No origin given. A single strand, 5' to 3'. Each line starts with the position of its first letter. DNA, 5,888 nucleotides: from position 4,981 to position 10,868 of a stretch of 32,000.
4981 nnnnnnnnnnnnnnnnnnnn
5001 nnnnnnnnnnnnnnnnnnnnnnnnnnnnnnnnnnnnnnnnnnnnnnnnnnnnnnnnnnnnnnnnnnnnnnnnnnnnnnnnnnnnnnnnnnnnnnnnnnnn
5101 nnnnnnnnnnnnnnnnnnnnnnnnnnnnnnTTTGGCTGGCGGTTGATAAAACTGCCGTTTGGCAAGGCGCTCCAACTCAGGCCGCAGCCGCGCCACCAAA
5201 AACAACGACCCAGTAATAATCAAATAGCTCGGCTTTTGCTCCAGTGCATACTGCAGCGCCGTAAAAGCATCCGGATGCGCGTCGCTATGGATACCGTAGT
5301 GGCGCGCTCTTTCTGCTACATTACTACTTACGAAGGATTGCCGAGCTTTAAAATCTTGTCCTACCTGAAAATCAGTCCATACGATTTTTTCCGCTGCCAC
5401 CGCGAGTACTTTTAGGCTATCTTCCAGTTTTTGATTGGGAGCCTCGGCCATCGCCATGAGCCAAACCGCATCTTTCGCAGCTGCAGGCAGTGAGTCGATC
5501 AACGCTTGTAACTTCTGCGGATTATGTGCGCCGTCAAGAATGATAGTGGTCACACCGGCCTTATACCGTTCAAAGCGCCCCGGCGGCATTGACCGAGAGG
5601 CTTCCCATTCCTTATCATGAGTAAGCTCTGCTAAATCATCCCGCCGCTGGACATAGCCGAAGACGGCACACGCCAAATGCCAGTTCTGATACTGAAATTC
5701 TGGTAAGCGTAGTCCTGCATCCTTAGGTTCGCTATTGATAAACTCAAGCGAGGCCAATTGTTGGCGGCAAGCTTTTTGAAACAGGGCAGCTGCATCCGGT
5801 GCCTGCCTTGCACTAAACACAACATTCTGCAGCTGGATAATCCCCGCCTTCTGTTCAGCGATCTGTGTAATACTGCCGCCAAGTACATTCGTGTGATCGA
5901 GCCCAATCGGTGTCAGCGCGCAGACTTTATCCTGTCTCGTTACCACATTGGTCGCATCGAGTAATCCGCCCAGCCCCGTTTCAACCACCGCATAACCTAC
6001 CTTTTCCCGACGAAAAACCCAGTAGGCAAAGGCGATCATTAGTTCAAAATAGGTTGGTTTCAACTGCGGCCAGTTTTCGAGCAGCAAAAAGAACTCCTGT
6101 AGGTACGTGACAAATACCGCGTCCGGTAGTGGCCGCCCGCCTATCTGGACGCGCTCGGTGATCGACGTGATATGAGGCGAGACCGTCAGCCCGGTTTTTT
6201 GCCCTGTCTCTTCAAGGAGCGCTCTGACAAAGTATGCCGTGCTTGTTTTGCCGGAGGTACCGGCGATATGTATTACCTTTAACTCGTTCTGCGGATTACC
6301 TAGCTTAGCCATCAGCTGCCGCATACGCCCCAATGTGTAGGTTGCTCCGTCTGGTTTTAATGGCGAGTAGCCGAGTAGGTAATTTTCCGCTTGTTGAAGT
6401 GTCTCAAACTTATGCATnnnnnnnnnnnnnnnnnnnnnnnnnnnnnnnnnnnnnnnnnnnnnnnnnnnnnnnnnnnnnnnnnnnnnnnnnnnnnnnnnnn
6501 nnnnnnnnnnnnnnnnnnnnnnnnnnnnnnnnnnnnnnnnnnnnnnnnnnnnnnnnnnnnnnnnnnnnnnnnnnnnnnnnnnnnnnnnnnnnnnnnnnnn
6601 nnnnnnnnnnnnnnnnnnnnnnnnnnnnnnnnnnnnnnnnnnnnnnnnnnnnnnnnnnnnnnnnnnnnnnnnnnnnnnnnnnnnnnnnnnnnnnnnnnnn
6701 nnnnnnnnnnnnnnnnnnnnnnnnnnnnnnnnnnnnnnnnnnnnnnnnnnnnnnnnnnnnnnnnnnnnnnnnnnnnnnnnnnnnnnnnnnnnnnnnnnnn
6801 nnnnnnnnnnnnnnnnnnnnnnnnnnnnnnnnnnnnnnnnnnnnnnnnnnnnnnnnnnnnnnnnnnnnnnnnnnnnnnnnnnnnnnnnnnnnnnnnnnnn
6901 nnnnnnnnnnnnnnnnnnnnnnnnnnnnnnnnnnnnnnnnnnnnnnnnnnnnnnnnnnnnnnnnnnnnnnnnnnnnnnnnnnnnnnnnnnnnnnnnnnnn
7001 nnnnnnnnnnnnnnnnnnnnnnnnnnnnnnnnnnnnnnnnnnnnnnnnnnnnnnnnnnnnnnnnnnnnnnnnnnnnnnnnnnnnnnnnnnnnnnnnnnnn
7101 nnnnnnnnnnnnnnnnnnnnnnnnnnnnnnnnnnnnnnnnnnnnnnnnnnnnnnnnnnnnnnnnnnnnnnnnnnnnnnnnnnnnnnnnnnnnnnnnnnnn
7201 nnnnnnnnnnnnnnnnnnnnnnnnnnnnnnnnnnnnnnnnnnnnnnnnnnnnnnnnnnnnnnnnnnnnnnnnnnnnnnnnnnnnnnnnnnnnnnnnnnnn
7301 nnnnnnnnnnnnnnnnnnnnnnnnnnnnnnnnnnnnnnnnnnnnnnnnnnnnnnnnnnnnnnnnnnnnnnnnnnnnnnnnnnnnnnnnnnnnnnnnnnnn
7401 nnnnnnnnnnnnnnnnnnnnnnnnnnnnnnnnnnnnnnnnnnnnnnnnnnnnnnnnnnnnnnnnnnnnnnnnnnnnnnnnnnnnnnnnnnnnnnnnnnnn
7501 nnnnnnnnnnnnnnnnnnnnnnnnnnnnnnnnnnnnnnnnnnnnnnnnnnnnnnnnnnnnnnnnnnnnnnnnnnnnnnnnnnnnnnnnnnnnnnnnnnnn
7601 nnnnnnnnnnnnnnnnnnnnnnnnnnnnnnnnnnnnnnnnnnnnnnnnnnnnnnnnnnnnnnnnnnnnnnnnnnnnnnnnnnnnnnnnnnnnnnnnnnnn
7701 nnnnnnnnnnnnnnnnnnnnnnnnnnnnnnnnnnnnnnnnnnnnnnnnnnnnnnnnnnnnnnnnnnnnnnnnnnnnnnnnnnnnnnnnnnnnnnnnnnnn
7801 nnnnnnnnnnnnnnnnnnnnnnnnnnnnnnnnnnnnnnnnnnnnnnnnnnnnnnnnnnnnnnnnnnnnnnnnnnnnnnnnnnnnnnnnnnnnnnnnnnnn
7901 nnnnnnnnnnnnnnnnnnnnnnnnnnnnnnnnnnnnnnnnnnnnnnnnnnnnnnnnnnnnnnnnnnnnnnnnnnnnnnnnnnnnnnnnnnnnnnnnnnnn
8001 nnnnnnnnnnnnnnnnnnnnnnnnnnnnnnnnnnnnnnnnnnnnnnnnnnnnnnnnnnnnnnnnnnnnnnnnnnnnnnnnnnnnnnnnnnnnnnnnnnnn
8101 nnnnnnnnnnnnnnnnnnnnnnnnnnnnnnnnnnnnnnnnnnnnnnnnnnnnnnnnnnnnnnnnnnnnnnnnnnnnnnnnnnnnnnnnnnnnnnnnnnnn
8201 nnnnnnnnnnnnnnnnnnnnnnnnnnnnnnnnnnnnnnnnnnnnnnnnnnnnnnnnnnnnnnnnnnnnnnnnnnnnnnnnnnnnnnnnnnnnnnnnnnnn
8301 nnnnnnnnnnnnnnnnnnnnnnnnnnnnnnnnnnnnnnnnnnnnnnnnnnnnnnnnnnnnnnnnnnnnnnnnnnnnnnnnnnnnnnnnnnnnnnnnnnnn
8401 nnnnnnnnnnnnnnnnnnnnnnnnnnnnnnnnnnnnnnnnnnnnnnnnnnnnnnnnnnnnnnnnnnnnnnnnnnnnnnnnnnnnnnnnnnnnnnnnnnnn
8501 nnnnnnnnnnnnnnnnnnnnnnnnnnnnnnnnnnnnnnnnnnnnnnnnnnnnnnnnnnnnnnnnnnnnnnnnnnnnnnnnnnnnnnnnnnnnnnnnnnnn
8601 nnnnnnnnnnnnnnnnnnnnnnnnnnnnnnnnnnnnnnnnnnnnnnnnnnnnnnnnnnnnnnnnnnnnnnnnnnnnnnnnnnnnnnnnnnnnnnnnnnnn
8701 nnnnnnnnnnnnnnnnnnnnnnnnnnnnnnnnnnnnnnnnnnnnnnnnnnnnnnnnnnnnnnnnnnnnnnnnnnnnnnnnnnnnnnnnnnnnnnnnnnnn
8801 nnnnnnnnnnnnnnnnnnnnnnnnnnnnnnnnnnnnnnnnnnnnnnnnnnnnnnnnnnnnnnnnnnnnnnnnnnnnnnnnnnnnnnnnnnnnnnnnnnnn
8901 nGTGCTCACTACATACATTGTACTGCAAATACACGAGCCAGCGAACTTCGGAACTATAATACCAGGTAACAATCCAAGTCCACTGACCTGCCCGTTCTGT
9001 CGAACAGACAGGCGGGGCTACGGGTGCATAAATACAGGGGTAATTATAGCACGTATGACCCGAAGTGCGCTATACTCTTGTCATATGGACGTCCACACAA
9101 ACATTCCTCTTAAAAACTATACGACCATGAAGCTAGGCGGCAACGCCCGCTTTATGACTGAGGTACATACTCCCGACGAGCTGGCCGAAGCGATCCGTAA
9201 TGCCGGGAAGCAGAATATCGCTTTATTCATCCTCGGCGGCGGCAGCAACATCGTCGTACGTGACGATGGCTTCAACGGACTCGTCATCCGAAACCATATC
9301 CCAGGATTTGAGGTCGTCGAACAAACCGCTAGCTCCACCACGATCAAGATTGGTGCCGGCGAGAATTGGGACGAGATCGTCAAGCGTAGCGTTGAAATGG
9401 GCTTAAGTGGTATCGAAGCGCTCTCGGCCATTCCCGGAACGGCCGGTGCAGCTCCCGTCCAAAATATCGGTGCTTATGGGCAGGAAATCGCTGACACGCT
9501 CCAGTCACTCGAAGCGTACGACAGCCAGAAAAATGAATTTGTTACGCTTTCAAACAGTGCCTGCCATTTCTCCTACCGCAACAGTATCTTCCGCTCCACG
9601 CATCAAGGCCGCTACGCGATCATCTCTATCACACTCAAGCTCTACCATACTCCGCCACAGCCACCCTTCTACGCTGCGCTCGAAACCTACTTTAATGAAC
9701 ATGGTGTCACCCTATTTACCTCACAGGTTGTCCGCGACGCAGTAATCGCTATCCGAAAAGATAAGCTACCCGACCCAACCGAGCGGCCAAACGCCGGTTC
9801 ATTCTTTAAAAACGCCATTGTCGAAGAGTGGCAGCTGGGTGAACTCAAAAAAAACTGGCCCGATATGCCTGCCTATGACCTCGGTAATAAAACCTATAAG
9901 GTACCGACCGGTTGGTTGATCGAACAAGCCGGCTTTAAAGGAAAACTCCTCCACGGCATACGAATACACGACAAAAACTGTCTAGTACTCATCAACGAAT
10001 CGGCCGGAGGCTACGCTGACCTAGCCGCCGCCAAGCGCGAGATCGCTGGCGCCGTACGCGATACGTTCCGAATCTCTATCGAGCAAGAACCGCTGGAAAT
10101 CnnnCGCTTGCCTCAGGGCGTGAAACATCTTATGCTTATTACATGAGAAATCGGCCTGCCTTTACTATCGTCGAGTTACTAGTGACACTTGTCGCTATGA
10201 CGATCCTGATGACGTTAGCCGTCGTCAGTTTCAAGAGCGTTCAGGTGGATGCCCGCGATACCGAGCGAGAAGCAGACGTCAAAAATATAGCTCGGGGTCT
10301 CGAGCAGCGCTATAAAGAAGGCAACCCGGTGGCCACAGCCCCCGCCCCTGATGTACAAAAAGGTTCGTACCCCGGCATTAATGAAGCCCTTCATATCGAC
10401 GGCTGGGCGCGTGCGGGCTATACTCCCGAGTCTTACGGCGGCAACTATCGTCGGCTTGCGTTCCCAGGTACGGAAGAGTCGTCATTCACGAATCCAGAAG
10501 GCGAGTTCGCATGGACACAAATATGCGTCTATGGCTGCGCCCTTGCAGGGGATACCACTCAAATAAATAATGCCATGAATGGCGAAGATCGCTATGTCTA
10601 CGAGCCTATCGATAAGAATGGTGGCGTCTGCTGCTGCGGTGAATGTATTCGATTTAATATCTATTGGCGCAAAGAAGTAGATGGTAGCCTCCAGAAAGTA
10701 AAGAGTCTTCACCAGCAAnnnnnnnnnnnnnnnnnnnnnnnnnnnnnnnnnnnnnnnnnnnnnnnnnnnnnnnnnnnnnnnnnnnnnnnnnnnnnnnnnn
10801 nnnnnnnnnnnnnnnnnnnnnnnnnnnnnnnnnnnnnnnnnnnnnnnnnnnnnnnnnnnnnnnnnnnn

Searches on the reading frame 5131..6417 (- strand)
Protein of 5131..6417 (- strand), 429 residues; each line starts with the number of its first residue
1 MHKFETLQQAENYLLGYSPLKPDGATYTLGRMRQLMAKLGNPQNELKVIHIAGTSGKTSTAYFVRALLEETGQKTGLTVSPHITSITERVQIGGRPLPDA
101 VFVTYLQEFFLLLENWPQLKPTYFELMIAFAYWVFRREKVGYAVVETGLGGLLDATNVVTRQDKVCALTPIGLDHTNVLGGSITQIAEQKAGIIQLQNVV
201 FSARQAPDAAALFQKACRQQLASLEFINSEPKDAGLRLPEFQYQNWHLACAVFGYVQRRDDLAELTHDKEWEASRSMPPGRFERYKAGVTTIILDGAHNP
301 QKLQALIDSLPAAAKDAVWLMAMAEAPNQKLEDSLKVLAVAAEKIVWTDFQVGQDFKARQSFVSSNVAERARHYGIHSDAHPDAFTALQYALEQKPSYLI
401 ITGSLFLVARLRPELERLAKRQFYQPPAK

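Call 28: search_protein_families(library=pfam, proteins=[window:5131-6417:-], max_evalue=0.01)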
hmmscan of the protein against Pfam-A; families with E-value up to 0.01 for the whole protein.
window:5131-6417:- (429 aa): 3 families
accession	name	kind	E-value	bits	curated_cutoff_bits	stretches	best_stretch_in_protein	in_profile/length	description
PF02875.26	Mur_ligase_C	-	1.4e-08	36.1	28.4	1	280-403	1-125/127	Mur ligase, glutamate ligase domain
PF08245.18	Mur_ligase_M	-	2.6e-07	31.2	24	1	51-198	1-114/200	Mur ligase middle domain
PF20045.4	DUF6447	-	0.0085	16.3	27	0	307-345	22-60/75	Family of unknown function (DUF6447)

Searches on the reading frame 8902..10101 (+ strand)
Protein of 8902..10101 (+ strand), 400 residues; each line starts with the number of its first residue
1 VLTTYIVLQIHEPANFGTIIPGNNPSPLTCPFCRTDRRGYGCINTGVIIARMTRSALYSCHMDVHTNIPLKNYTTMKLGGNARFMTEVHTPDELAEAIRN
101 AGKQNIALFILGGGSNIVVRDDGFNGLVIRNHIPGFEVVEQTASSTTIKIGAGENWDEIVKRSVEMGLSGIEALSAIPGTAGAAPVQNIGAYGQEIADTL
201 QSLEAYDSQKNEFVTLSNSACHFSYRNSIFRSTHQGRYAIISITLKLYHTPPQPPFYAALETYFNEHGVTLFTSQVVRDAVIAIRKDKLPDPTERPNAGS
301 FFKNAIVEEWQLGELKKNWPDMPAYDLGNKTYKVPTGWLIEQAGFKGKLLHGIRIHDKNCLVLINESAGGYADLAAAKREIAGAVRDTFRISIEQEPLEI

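Call 28: search_protein_families(library=pfam, proteins=[window:8902-10101:+], max_evalue=0.01)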
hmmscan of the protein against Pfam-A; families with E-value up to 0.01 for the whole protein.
window:8902-10101:+ (400 aa): 2 families
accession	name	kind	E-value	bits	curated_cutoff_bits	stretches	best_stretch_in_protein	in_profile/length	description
PF01565.28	FAD_binding_4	-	4.7e-21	75.4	26.4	1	87-211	6-133/139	FAD binding domain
PF02873.21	MurB_C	-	4.9e-19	68.8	27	1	277-397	2-96/99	UDP-N-acetylenolpyruvoylglucosamine reductase, C-terminal domain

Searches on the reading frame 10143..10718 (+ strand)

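Call 28: search_protein_families(library=pfam, proteins=[window:10143-10718:+], max_evalue=0.01)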
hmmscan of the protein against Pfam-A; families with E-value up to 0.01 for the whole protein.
window:10143-10718:+ (192 aa): 1 family
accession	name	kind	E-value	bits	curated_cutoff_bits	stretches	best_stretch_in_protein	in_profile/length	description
PF07963.17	N_methyl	-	0.00015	21.6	21.2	1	1-26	1-26/27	Prokaryotic N-terminal methylation motif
